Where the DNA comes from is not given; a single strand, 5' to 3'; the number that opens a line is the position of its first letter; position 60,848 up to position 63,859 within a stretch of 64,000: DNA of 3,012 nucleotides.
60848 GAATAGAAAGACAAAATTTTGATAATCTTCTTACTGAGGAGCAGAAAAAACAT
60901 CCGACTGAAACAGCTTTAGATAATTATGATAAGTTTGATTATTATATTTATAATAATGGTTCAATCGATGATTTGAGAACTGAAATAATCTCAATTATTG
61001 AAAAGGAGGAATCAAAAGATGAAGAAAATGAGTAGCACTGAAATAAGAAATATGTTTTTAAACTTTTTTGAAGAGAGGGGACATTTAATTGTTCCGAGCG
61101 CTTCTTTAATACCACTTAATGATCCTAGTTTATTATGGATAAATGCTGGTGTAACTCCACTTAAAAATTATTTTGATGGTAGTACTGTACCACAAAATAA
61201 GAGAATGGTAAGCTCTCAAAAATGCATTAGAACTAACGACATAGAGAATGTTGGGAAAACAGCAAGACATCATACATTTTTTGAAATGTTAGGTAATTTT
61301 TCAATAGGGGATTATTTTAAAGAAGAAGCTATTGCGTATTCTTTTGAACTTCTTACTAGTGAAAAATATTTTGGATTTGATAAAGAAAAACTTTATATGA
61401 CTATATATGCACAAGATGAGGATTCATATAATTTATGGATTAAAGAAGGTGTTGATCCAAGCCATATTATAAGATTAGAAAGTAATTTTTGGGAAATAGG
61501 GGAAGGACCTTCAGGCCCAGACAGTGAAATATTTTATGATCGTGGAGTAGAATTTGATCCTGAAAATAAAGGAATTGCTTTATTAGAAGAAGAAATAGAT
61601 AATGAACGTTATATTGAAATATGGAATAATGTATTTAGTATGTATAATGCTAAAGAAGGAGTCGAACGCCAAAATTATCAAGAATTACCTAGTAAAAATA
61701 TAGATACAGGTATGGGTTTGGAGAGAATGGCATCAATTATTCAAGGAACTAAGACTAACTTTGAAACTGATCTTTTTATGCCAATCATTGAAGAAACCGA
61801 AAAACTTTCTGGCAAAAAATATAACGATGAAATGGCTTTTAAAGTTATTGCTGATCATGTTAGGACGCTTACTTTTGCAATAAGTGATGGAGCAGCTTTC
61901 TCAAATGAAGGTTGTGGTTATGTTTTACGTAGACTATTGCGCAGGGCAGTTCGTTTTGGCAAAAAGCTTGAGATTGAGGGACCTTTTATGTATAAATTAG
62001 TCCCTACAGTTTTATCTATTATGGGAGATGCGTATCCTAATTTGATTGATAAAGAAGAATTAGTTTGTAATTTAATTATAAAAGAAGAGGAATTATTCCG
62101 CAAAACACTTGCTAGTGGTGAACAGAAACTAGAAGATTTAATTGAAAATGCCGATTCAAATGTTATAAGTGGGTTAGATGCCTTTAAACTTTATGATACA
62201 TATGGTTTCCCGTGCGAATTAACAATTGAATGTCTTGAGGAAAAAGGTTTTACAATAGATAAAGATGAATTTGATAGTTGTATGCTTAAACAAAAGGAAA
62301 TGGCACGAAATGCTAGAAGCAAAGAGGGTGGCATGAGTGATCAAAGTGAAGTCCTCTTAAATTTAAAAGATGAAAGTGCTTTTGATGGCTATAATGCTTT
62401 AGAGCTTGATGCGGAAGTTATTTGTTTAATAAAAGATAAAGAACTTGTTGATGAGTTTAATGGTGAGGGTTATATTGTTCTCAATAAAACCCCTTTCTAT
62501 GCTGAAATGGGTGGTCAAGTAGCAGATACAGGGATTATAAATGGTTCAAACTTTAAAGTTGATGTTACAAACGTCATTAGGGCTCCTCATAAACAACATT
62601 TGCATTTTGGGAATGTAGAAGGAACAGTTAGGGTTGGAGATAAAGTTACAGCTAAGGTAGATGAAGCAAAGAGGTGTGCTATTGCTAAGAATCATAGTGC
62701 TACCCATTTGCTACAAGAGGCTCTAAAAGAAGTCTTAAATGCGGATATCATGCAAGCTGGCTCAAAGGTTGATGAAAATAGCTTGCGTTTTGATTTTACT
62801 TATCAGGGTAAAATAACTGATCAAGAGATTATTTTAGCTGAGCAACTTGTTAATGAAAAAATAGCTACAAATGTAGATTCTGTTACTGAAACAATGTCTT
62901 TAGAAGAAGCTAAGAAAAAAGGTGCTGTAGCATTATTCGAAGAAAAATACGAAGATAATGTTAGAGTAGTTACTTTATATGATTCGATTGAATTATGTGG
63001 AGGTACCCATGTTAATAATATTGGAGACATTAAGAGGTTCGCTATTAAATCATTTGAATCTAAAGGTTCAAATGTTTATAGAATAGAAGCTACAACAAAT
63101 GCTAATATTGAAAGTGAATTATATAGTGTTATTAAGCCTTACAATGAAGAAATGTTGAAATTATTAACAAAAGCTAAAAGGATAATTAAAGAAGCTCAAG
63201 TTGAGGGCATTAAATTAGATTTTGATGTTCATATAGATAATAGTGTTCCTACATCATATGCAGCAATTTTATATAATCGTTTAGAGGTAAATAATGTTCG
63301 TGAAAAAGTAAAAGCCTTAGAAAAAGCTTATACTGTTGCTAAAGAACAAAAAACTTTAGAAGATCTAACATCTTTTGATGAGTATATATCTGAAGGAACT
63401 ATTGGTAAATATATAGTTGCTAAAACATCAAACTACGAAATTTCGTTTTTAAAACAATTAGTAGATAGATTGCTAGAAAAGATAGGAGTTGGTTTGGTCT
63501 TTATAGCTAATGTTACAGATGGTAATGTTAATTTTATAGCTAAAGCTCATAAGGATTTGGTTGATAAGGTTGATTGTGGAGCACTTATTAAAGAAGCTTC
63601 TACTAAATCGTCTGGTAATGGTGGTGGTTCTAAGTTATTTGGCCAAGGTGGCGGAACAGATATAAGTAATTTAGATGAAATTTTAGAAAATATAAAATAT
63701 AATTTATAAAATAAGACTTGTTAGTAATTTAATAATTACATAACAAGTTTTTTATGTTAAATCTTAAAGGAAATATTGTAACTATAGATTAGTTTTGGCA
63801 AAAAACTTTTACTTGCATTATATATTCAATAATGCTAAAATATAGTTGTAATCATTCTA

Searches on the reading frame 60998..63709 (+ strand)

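Call 37: search_protein_families(library=pfam, proteins=[window:60998-63709:+], max_evalue=0.0001)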
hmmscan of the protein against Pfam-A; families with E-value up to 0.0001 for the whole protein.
window:60998-63709:+ (903 aa): 3 families
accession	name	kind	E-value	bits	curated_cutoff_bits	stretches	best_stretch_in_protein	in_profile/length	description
PF01411.24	tRNA-synt_2c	-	4.3e-196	653.1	30.3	1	15-556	1-550/552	tRNA synthetases class II (A)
PF07973.19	tRNA_SAD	-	1e-13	51.4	24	1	655-697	1-44/44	Threonyl and Alanyl tRNA synthetase second additional domain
PF02272.25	DHHA1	-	9.9e-11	42.4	25.9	1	804-900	3-97/102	DHHA1 domain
